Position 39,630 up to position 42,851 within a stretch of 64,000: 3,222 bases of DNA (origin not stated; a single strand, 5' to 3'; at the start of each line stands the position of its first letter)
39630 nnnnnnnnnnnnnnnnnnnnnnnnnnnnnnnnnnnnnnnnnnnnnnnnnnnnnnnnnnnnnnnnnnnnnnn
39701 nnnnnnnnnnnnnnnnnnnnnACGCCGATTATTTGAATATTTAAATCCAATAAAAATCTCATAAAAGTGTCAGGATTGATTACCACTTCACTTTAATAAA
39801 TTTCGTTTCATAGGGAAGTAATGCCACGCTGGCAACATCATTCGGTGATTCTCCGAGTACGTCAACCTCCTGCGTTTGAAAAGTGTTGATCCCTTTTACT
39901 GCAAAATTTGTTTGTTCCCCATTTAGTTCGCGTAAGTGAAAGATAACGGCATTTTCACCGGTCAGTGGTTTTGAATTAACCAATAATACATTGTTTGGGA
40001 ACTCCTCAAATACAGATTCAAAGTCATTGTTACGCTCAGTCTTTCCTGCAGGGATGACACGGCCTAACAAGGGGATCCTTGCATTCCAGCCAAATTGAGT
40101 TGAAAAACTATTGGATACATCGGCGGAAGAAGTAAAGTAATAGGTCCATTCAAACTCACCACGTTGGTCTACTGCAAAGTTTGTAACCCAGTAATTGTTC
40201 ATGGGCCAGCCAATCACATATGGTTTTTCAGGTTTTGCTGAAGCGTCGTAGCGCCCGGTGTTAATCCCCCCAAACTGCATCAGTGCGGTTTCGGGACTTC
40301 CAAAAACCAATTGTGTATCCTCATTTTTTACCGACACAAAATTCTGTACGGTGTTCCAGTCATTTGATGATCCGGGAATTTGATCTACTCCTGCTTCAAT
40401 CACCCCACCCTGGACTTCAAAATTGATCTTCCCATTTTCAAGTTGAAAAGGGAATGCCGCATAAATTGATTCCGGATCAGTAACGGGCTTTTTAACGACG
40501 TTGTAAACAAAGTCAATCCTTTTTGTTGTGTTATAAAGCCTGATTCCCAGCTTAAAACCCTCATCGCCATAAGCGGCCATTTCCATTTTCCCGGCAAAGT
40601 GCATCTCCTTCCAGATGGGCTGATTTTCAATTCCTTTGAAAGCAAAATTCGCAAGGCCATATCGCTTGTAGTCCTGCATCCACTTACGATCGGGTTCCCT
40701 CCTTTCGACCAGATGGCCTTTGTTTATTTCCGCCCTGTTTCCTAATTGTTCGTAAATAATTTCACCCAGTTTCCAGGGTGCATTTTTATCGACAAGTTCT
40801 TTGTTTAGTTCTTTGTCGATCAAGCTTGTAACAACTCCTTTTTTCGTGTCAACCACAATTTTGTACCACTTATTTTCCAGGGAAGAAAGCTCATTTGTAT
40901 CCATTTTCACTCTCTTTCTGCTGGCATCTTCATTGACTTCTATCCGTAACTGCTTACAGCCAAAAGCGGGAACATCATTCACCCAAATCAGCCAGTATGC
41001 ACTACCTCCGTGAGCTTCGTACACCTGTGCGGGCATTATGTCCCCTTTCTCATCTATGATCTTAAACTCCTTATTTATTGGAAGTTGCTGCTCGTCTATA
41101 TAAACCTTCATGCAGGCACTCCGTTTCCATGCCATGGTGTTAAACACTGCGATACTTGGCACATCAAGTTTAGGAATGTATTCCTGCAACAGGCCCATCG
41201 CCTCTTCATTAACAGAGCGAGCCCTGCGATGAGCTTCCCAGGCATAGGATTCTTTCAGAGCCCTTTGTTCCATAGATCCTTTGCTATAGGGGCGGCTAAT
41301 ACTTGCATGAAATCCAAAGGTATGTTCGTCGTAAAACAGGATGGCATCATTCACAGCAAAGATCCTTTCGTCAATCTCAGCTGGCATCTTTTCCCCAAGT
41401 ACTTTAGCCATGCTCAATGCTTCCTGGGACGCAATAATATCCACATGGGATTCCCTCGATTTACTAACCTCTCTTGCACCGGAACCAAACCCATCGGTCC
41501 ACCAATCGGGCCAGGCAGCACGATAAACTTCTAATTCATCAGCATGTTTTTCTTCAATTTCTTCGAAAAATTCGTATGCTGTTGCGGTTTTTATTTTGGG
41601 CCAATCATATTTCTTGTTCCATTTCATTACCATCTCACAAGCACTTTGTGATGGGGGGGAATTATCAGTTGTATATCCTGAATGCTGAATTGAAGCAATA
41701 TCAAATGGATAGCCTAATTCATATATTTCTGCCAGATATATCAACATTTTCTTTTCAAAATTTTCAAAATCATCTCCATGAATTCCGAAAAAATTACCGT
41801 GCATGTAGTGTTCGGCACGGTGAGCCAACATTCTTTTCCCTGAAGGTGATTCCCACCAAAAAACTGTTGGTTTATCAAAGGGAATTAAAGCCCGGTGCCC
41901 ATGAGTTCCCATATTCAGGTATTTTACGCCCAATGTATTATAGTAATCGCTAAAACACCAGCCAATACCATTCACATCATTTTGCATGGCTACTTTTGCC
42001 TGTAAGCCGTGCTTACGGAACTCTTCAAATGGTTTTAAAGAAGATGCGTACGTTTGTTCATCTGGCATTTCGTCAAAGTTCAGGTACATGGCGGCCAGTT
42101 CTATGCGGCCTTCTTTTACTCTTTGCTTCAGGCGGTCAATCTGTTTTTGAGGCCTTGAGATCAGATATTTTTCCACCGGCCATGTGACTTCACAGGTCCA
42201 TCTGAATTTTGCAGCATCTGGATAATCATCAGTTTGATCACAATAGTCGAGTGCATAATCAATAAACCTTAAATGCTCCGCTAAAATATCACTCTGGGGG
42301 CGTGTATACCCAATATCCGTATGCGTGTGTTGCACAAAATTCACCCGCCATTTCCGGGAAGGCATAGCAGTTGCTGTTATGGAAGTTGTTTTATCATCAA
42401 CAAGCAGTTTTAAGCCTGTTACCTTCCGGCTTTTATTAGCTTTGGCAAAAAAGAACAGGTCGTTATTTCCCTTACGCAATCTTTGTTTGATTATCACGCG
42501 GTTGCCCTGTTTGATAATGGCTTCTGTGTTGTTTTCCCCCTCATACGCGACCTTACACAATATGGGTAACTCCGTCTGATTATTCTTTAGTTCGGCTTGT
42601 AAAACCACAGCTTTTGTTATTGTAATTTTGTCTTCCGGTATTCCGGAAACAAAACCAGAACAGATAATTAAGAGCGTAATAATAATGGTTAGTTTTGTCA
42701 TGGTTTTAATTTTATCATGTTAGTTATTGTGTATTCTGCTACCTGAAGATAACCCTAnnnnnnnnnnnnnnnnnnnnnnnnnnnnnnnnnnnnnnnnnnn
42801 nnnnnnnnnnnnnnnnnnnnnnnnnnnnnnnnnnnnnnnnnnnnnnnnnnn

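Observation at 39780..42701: GH38 duplication with sharply mosaic identity: 953-bp core with 4 substitutions, flanks about 75% identical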

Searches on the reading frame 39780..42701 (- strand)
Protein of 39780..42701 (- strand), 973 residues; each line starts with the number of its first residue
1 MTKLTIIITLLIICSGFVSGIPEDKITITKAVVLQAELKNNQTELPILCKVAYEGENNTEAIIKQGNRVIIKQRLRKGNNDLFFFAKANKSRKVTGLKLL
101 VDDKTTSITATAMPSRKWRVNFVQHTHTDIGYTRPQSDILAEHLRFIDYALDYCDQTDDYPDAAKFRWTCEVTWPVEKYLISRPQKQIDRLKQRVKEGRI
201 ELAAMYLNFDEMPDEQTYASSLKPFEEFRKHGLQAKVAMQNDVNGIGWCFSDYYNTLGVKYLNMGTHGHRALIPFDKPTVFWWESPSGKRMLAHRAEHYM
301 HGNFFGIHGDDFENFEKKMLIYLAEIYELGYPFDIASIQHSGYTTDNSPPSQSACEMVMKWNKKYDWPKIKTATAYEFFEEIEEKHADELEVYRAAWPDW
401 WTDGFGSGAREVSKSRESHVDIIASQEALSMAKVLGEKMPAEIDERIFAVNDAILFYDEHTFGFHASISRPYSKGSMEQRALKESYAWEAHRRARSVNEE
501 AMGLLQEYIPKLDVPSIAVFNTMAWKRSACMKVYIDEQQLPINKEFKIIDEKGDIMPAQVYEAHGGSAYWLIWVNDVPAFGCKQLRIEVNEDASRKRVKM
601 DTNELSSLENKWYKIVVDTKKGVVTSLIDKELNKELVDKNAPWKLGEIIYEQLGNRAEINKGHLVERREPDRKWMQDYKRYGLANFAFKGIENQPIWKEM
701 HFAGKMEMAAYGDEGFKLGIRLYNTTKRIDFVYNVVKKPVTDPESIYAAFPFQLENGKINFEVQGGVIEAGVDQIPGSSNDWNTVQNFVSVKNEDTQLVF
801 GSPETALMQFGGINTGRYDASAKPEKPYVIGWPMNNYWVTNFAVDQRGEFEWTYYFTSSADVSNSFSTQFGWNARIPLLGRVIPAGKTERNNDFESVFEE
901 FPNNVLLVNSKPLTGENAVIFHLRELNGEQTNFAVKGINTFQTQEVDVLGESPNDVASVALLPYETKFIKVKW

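Call 4: search_protein_families(library=pfam, proteins=[window:39780-42701:-])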
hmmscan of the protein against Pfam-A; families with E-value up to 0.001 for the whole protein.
window:39780-42701:- (973 aa): 2 families
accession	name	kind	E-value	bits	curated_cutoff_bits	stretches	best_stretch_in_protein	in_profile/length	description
PF01074.27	Glyco_hydro_38N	-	6.8e-30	104.8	25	1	120-393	2-269/270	Glycosyl hydrolases family 38 N-terminal domain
PF07748.19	Glyco_hydro_38C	-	3e-09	37.9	25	1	608-797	1-173/206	Glycosyl hydrolases family 38 C-terminal domain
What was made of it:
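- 39780..42701 (-): GH38 copy A, 973 aa. Predicted signal peptide with a Cys at aa 14, an N-terminal beta-sandwich (aa ~26-118), GH38N at aa 120-393 and GH38C at aa 608-797. Pfam PF01074 E=6.8e-30 and PF07748 E=3e-9 (call 4).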

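Call 11: find_homologous_proteins(query=window:39780-42701:-, max_evalue=1e-50)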
Query window:39780-42701:- (973 aa): 2860 proteins with E <= 1e-50 among 8000 candidates; the best 120 are listed.
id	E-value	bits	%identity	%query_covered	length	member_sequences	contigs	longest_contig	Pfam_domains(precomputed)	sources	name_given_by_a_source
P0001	0.0e+0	2276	100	100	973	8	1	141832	PF07748.20,PF01074.29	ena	-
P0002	0.0e+0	1947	84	100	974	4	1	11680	PF07748.20,PF01074.29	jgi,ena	jgi:hypothetical protein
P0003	0.0e+0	1940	83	100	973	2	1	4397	PF07748.20,PF01074.29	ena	-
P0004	0.0e+0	1925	83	100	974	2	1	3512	PF07748.20,PF01074.29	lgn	-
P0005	0.0e+0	1882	80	99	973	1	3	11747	PF07748.20,PF01074.29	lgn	-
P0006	0.0e+0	1856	80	100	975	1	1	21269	PF07748.20,PF01074.29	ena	-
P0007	0.0e+0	1167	55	95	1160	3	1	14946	PF07748.20,PF01074.29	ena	-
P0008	0.0e+0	1167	55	94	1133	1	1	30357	PF07748.20,PF01074.29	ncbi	-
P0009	0.0e+0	1165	56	93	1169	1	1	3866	PF07748.20,PF01074.29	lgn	-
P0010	0.0e+0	1164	57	89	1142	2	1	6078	PF07748.20,PF01074.29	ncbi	-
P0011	0.0e+0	1161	53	98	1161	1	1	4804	PF07748.20,PF01074.29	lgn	-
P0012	0.0e+0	1146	58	89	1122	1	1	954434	PF07748.20,PF01074.29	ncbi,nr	ncbi:glycosyl hydrolase family 38 [Puteibacter caeruleilacunae]|nr:glycosyl hydrolase family 38 [Put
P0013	0.0e+0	1145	53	96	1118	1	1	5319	PF07748.20,PF01074.29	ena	-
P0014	0.0e+0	1143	53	96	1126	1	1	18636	PF07748.20,PF01074.29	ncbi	-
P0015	0.0e+0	1138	53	96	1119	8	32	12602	PF07748.20,PF01074.29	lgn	-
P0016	0.0e+0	1135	55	91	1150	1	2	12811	PF07748.20,PF01074.29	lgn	-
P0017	0.0e+0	1132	54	95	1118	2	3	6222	PF07748.20,PF01074.29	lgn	-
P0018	0.0e+0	1131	53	96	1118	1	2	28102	PF07748.20,PF01074.29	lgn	-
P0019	0.0e+0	1129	53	96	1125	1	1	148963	PF07748.20,PF01074.29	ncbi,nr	ncbi:glycosyl hydrolase family 38 [Marinilabiliaceae bacterium JC017]|nr:glycosyl hydrolase family 3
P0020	0.0e+0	1128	55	91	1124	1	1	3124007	PF07748.20,PF01074.29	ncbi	-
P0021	0.0e+0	1127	54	93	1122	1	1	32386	PF07748.20,PF01074.29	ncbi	ncbi:MAG: glycoside hydrolase family 38 C-terminal domain-containing protein, partial [Bacteroidota 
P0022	0.0e+0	1126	53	95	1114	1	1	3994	PF07748.20,PF01074.29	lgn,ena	-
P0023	0.0e+0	1124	53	96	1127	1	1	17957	PF07748.20,PF01074.29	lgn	-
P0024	0.0e+0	1122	53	93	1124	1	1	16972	PF07748.20,PF01074.29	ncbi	ncbi:glycoside hydrolase family 38 C-terminal domain-containing protein [Bacteroidota bacterium]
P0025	0.0e+0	1120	53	95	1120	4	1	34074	PF07748.20,PF01074.29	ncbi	-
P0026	0.0e+0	1118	52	95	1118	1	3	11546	PF07748.20,PF01074.29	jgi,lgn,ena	-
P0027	0.0e+0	1117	52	96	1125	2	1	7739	PF01074.29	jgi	-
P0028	0.0e+0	1116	52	96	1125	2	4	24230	PF07748.20,PF01074.29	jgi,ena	-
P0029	0.0e+0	1115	52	98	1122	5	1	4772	PF07748.20,PF01074.29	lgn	-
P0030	0.0e+0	1115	53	96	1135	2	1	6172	PF07748.20,PF01074.29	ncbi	-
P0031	0.0e+0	1114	55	89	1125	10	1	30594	PF07748.20,PF01074.29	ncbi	-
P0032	0.0e+0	1113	55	88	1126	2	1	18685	PF07748.20,PF01074.29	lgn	-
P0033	0.0e+0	1113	53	97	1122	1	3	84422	PF07748.20,PF01074.29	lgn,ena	-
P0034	0.0e+0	1111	52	95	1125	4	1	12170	PF01074.29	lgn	-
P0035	0.0e+0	1111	51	99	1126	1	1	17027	PF01074.29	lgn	-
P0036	0.0e+0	1111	52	96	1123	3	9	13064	PF01074.29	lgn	-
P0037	0.0e+0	1110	56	91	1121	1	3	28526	PF07748.20,PF01074.29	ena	-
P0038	0.0e+0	1109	52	97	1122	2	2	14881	PF07748.20,PF01074.29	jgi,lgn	jgi:hypothetical protein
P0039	0.0e+0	1109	55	88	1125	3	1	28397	PF07748.20,PF01074.29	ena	-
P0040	0.0e+0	1108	52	97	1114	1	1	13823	PF07748.20,PF01074.29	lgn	-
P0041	0.0e+0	1108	52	95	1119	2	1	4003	PF07748.20,PF01074.29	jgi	-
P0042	0.0e+0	1107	52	95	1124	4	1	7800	PF01074.29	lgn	-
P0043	0.0e+0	1107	54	92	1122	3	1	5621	PF07748.20,PF01074.29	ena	-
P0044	0.0e+0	1106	52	95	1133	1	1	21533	PF07748.20,PF01074.29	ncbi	-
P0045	0.0e+0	1106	52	96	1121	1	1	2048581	PF07748.20,PF01074.29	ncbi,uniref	ncbi:glycoside hydrolase family 38 C-terminal domain-containing protein [Maribellus mangrovi]|uniref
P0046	0.0e+0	1105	51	99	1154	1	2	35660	PF07748.20,PF01074.29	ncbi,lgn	-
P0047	0.0e+0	1105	53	96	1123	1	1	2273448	PF07748.20,PF01074.29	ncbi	ncbi:MAG: glycoside hydrolase family 38 C-terminal domain-containing protein [Tenuifilaceae bacteriu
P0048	0.0e+0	1105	51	98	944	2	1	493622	PF01074.29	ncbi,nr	ncbi:MAG: glycosyl hydrolase family 38 [Lewinellaceae bacterium]|nr:glycosyl hydrolase family 38 [Le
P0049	0.0e+0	1105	54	91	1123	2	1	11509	PF07748.20,PF01074.29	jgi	-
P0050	0.0e+0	1104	55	91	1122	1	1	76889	PF07748.20,PF01074.29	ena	-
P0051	0.0e+0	1104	54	91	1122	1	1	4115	PF07748.20,PF01074.29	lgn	-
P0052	0.0e+0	1104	55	91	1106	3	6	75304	PF07748.20,PF01074.29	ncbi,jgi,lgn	-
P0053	0.0e+0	1104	51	99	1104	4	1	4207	PF07748.20,PF01074.29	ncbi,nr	ncbi:MAG: glycosyl hydrolase family 38, partial [Tannerella sp.]|nr:glycosyl hydrolase family 38 [Ta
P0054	0.0e+0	1104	53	96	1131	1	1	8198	PF07748.20,PF01074.29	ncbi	-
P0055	0.0e+0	1103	52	95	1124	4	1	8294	PF07748.20,PF01074.29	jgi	jgi:alpha-mannosidase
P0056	0.0e+0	1101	53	94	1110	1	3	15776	PF07748.20,PF01074.29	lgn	-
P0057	0.0e+0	1101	55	89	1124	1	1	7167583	PF01074.29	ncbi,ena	-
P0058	0.0e+0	1101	52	95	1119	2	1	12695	PF07748.20,PF01074.29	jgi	jgi:alpha-mannosidase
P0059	0.0e+0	1101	55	88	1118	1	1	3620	PF07748.20,PF01074.29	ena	-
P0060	0.0e+0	1100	53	93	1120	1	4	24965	PF07748.20,PF01074.29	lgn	-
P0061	0.0e+0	1100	53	94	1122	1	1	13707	PF07748.20,PF01074.29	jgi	-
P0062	0.0e+0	1099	55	89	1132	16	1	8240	PF07748.20,PF01074.29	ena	-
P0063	0.0e+0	1099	52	94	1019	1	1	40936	PF01074.29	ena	-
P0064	0.0e+0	1098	55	91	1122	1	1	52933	PF07748.20,PF01074.29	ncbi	ncbi:MAG: glycoside hydrolase family 38 C-terminal domain-containing protein [Bacteroidota bacterium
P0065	0.0e+0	1098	51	96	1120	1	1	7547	PF07748.20,PF01074.29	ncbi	-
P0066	0.0e+0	1097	51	100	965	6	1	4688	PF07748.20,PF01074.29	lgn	-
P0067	0.0e+0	1097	55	89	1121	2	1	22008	PF07748.20,PF01074.29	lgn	-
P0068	0.0e+0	1097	53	94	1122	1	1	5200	PF07748.20,PF01074.29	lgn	-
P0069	0.0e+0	1096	52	96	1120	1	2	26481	PF07748.20,PF01074.29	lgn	-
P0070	0.0e+0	1096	54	89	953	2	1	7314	PF07748.20,PF01074.29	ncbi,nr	ncbi:MAG: glycosyl hydrolase family 38 [Bacteroidetes bacterium]|nr:glycosyl hydrolase family 38 [Ba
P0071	0.0e+0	1096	53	93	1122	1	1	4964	PF07748.20,PF01074.29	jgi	jgi:alpha-mannosidase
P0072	0.0e+0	1096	52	95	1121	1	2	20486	PF07748.20,PF01074.29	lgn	-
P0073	0.0e+0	1096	53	93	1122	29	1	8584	PF07748.20,PF01074.29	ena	-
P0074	0.0e+0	1095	51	96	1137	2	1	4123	PF07748.20,PF01074.29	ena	-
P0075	0.0e+0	1095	53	93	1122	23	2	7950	PF07748.20,PF01074.29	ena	-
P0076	0.0e+0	1095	55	88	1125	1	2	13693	PF07748.20,PF01074.29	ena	-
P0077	0.0e+0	1095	54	91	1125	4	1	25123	PF07748.20,PF01074.29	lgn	-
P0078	0.0e+0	1094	54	91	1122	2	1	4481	PF07748.20,PF01074.29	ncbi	-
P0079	0.0e+0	1094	51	99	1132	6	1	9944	PF07748.20,PF01074.29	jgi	jgi:hypothetical protein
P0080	0.0e+0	1093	51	100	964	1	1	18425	PF07748.20,PF01074.29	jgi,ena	jgi:hypothetical protein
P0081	0.0e+0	1093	54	91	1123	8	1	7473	PF07748.20,PF01074.29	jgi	jgi:hypothetical protein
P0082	0.0e+0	1092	53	94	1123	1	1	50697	PF07748.20,PF01074.29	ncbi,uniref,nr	ncbi:hypothetical protein OU798_19090 [Prolixibacteraceae bacterium Z1-6]|uniref:Glycosyl hydrolase 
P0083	0.0e+0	1091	52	95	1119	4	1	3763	PF07748.20,PF01074.29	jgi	jgi:hypothetical protein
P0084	0.0e+0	1091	53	93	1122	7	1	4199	PF07748.20,PF01074.29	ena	-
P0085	0.0e+0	1091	54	90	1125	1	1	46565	PF07748.20,PF01074.29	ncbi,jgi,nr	ncbi:MAG: glycosyl hydrolase family 38 [Bacteroidales bacterium]|nr:MAG: glycosyl hydrolase family 3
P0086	0.0e+0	1090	52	95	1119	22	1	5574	PF07748.20,PF01074.29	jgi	-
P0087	0.0e+0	1090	54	88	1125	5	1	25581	PF07748.20,PF01074.29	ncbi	-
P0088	0.0e+0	1090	50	100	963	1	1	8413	PF01074.29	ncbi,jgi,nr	ncbi:MAG: glycosyl hydrolase family 38 [Tannerella sp.]|jgi:hypothetical protein|nr:glycosyl hydrola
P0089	0.0e+0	1090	53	93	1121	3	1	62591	PF07748.20,PF01074.29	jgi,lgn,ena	-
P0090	0.0e+0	1090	52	97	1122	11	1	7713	PF07748.20,PF01074.29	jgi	jgi:hypothetical protein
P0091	0.0e+0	1089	57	84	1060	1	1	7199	PF07748.20,PF01074.29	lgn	-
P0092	0.0e+0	1089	52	96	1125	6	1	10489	PF07748.20,PF01074.29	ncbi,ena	-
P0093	0.0e+0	1088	53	93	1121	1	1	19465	PF07748.20,PF01074.29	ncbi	-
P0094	0.0e+0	1088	53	93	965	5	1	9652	PF01074.29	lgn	-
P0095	0.0e+0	1087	51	96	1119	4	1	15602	PF07748.20,PF01074.29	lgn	-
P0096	0.0e+0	1087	52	95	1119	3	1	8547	PF07748.20,PF01074.29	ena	-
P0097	0.0e+0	1086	51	95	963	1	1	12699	PF01074.29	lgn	-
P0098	0.0e+0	1086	52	93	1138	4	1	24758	PF07748.20,PF01074.29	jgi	jgi:alpha-mannosidase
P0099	0.0e+0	1086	52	96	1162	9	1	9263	PF07748.20,PF01074.29,PF01120.24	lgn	-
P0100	0.0e+0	1086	53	91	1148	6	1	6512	PF07748.20,PF01074.29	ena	-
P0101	0.0e+0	1086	51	95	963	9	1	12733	PF01074.29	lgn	-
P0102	0.0e+0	1086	50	98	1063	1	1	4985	PF07748.20,PF01074.29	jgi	jgi:hypothetical protein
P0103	0.0e+0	1085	54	90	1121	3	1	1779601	PF07748.20,PF01074.29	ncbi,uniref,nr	ncbi:glycoside hydrolase family 38 C-terminal domain-containing protein [Maribellus sediminis]|unire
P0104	0.0e+0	1085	51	95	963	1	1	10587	PF01074.29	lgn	-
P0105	0.0e+0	1085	53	95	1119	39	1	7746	PF07748.20,PF01074.29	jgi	jgi:hypothetical protein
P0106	0.0e+0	1085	52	93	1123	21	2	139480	PF07748.20,PF01074.29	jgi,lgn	jgi:hypothetical protein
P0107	0.0e+0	1084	54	89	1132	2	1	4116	PF07748.20,PF01074.29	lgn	-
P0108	0.0e+0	1084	51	99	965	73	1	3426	PF01074.29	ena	-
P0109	0.0e+0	1083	54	89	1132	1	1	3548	PF07748.20,PF01074.29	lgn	-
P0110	0.0e+0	1083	54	89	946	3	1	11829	PF07748.20,PF01074.29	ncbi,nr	ncbi:MAG: glycosyl hydrolase family 38 [Bacteroidales bacterium]|nr:glycosyl hydrolase family 38 [Ba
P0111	0.0e+0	1083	52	95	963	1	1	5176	PF07748.20,PF01074.29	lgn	-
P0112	0.0e+0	1083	51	96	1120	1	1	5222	PF07748.20,PF01074.29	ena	-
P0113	0.0e+0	1082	54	89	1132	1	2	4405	PF07748.20,PF01074.29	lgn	-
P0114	0.0e+0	1081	51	95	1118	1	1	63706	PF07748.20,PF01074.29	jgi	jgi:alpha-mannosidase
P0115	0.0e+0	1081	51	97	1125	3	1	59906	PF07748.20,PF01074.29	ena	-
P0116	0.0e+0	1081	54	89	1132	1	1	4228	PF07748.20,PF01074.29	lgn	-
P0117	0.0e+0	1081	54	89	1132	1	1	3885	PF07748.20,PF01074.29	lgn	-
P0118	0.0e+0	1081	52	93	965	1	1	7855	PF01074.29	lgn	-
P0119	0.0e+0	1081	51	100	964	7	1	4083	PF07748.20,PF01074.29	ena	-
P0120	0.0e+0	1081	53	93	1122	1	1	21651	PF07748.20,PF01074.29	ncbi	-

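Call 12: list_cluster_members(proteins=[window:39780-42701:-, window:59255-62185:-, window:59255-62176:-])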
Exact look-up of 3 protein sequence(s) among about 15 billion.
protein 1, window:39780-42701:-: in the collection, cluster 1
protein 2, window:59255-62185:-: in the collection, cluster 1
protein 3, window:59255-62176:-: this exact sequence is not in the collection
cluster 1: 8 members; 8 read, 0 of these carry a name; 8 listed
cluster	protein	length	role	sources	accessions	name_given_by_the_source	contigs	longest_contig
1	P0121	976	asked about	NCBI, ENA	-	-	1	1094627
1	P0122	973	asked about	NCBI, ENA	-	-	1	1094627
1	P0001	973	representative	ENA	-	-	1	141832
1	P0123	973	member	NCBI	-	-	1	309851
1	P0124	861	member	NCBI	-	-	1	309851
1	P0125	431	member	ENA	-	-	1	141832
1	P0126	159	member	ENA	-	-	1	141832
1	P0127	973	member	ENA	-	-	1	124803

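Call 15: find_encoding_contigs(protein=P0123, flank=10000, max_places=4)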
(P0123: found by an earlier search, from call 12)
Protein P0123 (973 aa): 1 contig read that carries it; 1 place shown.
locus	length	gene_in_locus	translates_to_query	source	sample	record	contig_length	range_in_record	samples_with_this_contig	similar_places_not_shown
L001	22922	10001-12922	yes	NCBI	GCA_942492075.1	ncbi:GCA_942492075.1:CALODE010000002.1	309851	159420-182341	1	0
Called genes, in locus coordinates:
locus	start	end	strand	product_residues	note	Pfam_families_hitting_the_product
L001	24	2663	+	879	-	PF01074:Glyco_hydro_38N, PF16477:DUF5054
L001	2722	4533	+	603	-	PF10282:Lactonase (faint), PF13360:PQQ_2 (weak), PF13570:Beta-prop_ACSF4 (weak), PF21783:YNCE (faint), PF23414:Beta-prop_EML_2 (faint), PF02239:Cytochrom_D1 (weak), PF25174:Beta-prop_THOC3 (weak), PF00034:Cytochrom_C (faint), +1 more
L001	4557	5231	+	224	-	PF07385:Lyx_isomer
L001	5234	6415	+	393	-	PF00294:PfkB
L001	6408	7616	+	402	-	PF01232:Mannitol_dh, PF08125:Mannitol_dh_C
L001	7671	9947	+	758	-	PF17678:Glyco_hydro_92N, PF07971:Glyco_hydro_92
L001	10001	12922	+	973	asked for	PF01074:Glyco_hydro_38N, PF07748:Glyco_hydro_38C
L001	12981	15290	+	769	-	PF17678:Glyco_hydro_92N, PF07971:Glyco_hydro_92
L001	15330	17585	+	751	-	PF17678:Glyco_hydro_92N, PF07971:Glyco_hydro_92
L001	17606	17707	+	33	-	-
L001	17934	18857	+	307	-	PF00480:ROK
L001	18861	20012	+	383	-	PF07690:MFS_1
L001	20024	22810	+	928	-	PF24135:DUF7402, PF17678:Glyco_hydro_92N, PF07971:Glyco_hydro_92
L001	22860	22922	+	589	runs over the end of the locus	-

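Call 16: find_encoding_contigs(protein=P0127, flank=10000, max_places=4)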
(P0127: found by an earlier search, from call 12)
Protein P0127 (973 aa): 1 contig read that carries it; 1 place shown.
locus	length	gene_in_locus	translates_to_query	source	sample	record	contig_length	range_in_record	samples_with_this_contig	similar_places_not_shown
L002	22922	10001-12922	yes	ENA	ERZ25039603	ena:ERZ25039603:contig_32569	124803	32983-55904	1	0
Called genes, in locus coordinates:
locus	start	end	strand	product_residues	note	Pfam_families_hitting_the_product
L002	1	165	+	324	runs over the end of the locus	PF00356:LacI (weak), PF00532:Peripla_BP_1, PF13407:Peripla_BP_4, PF13377:Peripla_BP_3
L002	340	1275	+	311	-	PF01839:FG-GAP (faint), PF13517:FG-GAP_3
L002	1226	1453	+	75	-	-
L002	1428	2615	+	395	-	PF01839:FG-GAP (faint), PF07593:UnbV_ASPIC, PF13517:FG-GAP_3 (weak)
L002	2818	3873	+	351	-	PF13517:FG-GAP_3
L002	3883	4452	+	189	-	PF04542:Sigma70_r2 (weak), PF08281:Sigma70_r4_2, PF04545:Sigma70_r4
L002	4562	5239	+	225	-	PF07385:Lyx_isomer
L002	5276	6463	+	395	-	PF00294:PfkB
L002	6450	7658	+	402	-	PF01232:Mannitol_dh, PF08125:Mannitol_dh_C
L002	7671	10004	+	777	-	PF17678:Glyco_hydro_92N, PF07971:Glyco_hydro_92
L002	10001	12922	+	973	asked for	PF01074:Glyco_hydro_38N, PF07748:Glyco_hydro_38C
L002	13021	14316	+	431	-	PF12876:Cellulase-like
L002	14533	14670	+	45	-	-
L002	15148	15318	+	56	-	-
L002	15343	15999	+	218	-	PF13715:CarbopepD_reg_2, PF07715:Plug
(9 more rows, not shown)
